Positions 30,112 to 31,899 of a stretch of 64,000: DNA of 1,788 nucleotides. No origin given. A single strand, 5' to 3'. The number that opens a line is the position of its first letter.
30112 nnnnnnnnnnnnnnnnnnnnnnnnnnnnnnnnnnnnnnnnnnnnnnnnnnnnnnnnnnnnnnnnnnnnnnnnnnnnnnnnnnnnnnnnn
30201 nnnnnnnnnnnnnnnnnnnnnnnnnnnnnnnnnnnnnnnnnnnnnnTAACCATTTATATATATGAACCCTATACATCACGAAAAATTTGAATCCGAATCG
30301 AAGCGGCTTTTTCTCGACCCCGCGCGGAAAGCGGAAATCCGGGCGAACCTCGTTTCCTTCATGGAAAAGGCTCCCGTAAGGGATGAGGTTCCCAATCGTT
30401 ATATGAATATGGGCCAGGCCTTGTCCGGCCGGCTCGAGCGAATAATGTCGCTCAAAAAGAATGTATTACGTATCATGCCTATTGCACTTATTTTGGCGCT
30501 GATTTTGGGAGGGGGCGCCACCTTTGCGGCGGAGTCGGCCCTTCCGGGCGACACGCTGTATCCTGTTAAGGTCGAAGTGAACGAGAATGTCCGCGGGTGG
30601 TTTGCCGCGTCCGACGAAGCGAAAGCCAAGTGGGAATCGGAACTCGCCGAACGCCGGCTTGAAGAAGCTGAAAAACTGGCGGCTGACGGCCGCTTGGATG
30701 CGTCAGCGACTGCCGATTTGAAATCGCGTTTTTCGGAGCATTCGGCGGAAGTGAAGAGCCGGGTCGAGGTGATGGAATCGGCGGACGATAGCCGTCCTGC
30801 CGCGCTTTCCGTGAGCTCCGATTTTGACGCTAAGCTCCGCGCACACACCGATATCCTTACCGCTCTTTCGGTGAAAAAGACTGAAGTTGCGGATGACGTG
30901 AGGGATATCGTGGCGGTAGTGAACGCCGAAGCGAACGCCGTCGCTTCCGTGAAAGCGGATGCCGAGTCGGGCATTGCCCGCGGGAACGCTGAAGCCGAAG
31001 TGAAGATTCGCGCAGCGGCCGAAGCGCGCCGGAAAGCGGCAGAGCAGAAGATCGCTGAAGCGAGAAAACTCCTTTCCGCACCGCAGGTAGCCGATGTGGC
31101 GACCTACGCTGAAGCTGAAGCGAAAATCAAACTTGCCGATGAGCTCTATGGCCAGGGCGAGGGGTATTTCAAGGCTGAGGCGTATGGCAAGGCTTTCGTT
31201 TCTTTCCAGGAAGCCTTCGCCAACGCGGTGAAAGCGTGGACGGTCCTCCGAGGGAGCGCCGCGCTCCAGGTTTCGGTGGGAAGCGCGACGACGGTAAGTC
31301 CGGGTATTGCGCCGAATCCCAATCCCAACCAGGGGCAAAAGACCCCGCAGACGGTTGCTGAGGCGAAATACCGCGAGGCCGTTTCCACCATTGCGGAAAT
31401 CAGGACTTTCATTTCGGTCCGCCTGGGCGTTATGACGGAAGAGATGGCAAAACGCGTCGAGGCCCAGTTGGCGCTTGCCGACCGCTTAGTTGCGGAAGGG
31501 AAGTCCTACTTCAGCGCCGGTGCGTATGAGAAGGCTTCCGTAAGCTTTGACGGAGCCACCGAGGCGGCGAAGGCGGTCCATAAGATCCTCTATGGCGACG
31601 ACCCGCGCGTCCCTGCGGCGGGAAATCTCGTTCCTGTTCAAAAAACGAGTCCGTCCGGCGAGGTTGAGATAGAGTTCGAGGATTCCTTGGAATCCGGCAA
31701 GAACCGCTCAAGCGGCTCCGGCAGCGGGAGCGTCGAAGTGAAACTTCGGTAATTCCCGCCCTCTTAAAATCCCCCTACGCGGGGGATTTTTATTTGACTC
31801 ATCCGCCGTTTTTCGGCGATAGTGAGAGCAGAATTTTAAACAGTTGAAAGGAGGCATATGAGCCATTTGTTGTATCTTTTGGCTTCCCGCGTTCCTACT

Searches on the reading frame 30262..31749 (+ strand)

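Call 59: search_protein_families(library=pfam, proteins=[window:30262-31749:+], max_evalue=0.00001)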
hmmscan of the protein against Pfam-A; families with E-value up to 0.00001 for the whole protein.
window:30262-31749:+ (496 aa): 1 family
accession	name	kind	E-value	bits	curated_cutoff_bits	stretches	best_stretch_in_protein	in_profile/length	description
PF18915.5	DUF5667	-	5.1e-13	49.7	27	1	93-169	2-77/99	Domain of unknown function (DUF5667)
